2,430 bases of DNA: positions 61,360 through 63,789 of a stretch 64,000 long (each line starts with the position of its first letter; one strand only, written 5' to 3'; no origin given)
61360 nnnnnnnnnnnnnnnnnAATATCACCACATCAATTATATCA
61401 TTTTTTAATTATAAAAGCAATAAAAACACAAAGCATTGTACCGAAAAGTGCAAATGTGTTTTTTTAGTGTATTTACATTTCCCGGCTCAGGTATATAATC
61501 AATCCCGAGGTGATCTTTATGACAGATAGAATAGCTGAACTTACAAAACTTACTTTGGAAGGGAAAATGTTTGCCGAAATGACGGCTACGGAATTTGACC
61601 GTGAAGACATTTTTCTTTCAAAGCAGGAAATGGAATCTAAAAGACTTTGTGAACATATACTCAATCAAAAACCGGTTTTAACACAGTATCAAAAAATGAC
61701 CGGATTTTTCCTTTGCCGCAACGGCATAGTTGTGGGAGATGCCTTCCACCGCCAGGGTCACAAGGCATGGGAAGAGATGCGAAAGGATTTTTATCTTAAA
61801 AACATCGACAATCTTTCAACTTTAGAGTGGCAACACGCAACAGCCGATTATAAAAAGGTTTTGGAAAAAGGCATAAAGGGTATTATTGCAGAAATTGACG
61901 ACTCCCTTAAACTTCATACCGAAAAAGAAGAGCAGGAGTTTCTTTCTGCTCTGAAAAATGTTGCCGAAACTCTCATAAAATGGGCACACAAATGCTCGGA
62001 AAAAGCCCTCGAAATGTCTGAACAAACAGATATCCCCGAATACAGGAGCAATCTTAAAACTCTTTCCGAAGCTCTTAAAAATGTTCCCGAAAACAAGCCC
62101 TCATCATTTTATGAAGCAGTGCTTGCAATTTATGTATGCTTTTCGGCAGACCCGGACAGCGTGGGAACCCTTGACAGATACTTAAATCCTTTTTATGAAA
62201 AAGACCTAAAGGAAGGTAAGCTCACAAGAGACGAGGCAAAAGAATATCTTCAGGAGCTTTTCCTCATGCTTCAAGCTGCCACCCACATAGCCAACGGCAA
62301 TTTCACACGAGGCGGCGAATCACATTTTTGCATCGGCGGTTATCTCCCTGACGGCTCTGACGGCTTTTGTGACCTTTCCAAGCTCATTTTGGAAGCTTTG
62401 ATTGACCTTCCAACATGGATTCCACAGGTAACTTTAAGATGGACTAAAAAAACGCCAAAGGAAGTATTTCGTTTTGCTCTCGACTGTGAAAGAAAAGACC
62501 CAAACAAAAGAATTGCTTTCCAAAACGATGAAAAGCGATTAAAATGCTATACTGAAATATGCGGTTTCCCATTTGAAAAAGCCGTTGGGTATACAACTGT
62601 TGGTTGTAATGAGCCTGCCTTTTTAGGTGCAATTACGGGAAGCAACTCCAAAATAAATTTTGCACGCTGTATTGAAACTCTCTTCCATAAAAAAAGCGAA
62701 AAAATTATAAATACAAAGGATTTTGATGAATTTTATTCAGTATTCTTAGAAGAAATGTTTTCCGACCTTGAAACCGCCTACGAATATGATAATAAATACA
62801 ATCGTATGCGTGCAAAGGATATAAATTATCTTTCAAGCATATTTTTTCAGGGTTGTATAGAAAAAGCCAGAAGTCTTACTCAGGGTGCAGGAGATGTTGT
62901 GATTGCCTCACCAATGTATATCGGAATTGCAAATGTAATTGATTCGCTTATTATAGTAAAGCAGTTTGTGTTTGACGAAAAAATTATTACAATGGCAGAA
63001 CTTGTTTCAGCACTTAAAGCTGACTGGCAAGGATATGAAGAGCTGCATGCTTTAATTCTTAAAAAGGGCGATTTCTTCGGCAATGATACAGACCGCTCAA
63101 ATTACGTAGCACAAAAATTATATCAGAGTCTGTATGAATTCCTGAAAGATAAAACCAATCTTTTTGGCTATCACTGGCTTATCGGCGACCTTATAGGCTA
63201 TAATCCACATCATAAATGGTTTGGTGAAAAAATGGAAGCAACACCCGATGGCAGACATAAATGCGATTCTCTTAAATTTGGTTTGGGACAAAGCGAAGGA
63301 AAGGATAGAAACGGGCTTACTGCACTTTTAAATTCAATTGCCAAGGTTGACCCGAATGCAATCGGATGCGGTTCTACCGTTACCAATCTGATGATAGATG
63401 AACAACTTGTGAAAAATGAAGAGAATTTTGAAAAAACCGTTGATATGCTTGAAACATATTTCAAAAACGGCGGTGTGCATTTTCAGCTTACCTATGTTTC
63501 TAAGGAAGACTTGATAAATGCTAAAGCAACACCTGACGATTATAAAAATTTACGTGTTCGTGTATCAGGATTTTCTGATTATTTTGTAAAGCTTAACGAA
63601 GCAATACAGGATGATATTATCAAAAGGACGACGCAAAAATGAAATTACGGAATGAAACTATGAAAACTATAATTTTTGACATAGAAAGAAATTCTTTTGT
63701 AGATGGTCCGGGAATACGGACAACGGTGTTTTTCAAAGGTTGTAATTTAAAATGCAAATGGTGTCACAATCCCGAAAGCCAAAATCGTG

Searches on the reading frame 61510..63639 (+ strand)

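Call 87: search_protein_families(library=pfam, proteins=[window:61510-63639:+], max_evalue=0.0001)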
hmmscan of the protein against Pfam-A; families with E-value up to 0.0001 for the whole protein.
window:61510-63639:+ (710 aa): 2 families
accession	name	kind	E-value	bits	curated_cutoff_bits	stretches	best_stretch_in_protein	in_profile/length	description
PF02901.20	PFL-like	-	1e-87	295.8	24.3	1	101-552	151-629/647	Pyruvate formate lyase-like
PF01228.26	Gly_radical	-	2.2e-21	76.8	22.2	1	593-693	6-106/106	Glycine radical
